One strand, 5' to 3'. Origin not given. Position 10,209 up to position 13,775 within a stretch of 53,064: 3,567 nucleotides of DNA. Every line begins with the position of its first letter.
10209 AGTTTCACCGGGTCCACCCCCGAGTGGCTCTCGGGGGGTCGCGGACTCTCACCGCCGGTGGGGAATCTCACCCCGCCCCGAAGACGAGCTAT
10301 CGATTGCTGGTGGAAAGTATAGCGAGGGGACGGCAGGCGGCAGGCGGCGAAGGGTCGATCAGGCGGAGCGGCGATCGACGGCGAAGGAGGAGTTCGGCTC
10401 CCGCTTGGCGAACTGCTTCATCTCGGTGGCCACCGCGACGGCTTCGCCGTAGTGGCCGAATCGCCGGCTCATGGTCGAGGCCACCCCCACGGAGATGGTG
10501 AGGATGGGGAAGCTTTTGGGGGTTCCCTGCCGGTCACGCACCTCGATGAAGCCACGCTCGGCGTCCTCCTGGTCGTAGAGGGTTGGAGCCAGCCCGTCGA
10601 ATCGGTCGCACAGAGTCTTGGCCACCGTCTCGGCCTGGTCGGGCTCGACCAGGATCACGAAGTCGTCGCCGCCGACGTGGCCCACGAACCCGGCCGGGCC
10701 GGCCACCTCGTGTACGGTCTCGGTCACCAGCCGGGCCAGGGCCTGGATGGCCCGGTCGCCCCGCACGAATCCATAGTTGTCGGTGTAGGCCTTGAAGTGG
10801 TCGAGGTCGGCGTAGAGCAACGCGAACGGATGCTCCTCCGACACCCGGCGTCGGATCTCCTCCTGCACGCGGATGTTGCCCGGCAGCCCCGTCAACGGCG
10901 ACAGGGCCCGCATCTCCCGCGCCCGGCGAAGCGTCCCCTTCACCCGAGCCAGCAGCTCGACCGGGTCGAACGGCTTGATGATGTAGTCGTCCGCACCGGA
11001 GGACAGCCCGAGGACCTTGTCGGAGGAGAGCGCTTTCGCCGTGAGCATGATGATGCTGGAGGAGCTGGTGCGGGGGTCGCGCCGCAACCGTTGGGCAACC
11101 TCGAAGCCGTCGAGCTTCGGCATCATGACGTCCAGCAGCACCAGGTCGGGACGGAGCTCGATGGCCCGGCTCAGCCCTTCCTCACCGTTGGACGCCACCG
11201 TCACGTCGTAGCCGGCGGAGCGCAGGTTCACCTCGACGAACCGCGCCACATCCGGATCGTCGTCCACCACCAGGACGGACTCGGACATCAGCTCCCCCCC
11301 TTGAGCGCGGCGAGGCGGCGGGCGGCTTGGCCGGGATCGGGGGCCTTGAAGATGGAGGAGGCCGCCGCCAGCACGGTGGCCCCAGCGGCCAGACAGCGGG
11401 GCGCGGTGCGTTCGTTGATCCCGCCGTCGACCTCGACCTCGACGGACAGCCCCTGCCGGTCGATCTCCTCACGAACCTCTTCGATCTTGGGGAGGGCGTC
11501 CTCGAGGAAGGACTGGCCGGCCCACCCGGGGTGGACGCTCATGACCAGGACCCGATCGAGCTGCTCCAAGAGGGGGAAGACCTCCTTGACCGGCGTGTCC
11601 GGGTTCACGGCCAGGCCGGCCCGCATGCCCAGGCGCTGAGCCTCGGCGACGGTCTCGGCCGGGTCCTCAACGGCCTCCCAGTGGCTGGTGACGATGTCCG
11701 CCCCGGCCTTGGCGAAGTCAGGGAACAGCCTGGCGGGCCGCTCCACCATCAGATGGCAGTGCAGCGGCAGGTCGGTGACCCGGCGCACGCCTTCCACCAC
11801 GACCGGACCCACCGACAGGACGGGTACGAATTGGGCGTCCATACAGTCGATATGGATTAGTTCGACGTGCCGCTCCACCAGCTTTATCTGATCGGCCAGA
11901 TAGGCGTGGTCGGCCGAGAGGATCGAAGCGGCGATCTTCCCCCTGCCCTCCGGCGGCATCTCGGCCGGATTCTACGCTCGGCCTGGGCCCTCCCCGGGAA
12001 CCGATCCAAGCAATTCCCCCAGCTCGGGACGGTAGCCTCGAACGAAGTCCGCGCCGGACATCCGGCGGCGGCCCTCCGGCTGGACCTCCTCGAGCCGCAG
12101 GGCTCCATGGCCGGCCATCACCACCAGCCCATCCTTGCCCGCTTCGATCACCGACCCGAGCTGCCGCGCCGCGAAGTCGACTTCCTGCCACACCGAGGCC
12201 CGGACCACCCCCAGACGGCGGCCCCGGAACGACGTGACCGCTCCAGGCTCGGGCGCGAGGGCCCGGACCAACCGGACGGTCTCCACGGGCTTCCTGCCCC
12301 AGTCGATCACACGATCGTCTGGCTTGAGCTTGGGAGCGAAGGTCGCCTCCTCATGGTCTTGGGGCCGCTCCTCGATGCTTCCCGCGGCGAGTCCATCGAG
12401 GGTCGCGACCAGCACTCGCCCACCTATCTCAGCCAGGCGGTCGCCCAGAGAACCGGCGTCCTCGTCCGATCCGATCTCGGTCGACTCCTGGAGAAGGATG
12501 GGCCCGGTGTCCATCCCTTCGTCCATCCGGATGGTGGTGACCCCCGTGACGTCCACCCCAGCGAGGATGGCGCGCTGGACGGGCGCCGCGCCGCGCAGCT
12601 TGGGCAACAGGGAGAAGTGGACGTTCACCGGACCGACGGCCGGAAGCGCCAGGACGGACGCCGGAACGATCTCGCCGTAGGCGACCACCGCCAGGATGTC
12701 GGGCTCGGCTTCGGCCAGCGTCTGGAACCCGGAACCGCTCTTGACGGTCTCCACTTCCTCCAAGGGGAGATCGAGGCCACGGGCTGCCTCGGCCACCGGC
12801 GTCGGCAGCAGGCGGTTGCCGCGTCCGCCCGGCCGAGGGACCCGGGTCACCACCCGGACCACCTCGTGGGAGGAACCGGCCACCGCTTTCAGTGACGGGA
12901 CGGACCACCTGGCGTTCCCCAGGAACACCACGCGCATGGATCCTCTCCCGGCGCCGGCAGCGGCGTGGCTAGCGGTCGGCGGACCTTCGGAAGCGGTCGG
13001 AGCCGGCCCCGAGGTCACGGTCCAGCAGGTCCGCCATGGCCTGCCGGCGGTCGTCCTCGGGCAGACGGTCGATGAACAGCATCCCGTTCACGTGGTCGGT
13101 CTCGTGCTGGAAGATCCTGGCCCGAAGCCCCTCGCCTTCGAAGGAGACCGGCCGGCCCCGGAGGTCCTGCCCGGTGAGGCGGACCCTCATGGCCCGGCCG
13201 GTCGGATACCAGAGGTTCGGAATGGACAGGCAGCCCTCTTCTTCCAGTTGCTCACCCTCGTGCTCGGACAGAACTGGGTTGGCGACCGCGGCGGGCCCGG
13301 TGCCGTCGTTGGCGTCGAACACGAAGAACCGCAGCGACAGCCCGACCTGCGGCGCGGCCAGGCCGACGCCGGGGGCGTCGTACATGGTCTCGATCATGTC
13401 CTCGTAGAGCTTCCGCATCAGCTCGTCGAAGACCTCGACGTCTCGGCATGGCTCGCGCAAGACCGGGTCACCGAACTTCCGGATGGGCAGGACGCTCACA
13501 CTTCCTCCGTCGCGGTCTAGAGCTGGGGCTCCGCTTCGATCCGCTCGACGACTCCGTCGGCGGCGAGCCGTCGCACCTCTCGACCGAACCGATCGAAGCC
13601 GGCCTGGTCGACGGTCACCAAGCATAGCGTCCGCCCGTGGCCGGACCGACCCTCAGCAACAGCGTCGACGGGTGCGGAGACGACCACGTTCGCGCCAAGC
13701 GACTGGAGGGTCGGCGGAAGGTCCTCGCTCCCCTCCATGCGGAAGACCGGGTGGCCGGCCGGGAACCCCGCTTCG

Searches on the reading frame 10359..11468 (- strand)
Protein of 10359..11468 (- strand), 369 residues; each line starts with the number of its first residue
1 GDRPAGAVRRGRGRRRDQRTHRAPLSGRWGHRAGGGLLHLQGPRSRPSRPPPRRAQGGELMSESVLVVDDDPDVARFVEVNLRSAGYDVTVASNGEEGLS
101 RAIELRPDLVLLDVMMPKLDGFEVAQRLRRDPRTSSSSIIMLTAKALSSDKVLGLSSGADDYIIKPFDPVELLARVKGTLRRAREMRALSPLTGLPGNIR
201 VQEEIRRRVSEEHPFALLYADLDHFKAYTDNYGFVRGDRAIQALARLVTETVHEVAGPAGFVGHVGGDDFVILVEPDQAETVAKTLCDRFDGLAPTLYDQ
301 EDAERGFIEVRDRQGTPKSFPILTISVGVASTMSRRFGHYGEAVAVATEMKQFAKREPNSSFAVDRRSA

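Call 42: search_protein_families(library=pfam, proteins=[window:10359-11468:-], max_evalue=0.0001)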
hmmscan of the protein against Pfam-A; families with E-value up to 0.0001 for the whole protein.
window:10359-11468:- (369 aa): 2 families
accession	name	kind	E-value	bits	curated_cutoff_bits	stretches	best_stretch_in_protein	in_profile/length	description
PF00072.30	Response_reg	-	1.1e-28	100.1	30.2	1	65-177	1-111/111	Response regulator receiver domain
PF00990.26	GGDEF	-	3.1e-14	53.5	23.8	1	191-289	5-106/161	Diguanylate cyclase, GGDEF domain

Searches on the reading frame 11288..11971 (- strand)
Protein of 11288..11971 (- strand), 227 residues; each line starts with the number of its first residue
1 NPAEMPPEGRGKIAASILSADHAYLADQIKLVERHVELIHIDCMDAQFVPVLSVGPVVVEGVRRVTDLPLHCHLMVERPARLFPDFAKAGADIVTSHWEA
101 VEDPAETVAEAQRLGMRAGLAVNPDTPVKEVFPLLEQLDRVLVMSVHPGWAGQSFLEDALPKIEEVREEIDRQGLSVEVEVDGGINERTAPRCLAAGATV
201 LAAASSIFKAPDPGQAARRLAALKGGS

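Call 42: search_protein_families(library=pfam, proteins=[window:11288-11971:-], max_evalue=0.0001)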
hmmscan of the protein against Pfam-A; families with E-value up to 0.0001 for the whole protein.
window:11288-11971:- (227 aa): 1 family
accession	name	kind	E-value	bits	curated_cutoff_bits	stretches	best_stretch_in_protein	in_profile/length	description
PF00834.25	Ribul_P_3_epim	-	4.5e-66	222.5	21.1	1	12-208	1-198/198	Ribulose-phosphate 3 epimerase family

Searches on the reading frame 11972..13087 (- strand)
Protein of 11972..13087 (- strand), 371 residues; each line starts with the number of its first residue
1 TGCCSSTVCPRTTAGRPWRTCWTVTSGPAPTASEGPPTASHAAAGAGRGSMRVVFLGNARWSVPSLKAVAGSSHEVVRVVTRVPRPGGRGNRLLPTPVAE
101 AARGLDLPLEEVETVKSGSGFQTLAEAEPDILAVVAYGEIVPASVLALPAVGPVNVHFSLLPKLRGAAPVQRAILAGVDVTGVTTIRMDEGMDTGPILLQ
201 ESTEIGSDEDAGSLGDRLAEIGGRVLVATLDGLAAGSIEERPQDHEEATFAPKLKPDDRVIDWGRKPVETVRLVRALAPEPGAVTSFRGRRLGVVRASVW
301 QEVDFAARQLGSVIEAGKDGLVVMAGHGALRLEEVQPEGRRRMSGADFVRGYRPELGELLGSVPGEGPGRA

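Call 42: search_protein_families(library=pfam, proteins=[window:11972-13087:-], max_evalue=0.0001)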
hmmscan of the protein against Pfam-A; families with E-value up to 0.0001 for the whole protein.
window:11972-13087:- (371 aa): 2 families
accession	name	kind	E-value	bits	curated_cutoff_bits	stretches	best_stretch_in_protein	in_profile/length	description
PF00551.24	Formyl_trans_N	-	2.8e-33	115.6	26.1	1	51-229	1-180/181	Formyl transferase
PF02911.23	Formyl_trans_C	-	1.8e-20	73.4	21.1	1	253-353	1-100/100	Formyl transferase, C-terminal domain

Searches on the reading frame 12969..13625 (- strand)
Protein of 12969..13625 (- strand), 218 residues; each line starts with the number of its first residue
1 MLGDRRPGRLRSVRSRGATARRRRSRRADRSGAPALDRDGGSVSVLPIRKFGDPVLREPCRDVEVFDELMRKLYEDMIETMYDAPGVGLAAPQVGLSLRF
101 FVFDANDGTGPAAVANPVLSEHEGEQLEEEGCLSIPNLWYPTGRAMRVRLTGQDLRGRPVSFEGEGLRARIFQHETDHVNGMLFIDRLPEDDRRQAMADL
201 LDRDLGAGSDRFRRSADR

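Call 42: search_protein_families(library=pfam, proteins=[window:12969-13625:-], max_evalue=0.0001)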
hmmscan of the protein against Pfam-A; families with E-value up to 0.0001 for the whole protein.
window:12969-13625:- (218 aa): 1 family
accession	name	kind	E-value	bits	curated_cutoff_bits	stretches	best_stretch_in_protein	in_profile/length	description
PF01327.26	Pep_deformylase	-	1.1e-46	158.8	22.8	1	46-192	2-154/156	Polypeptide deformylase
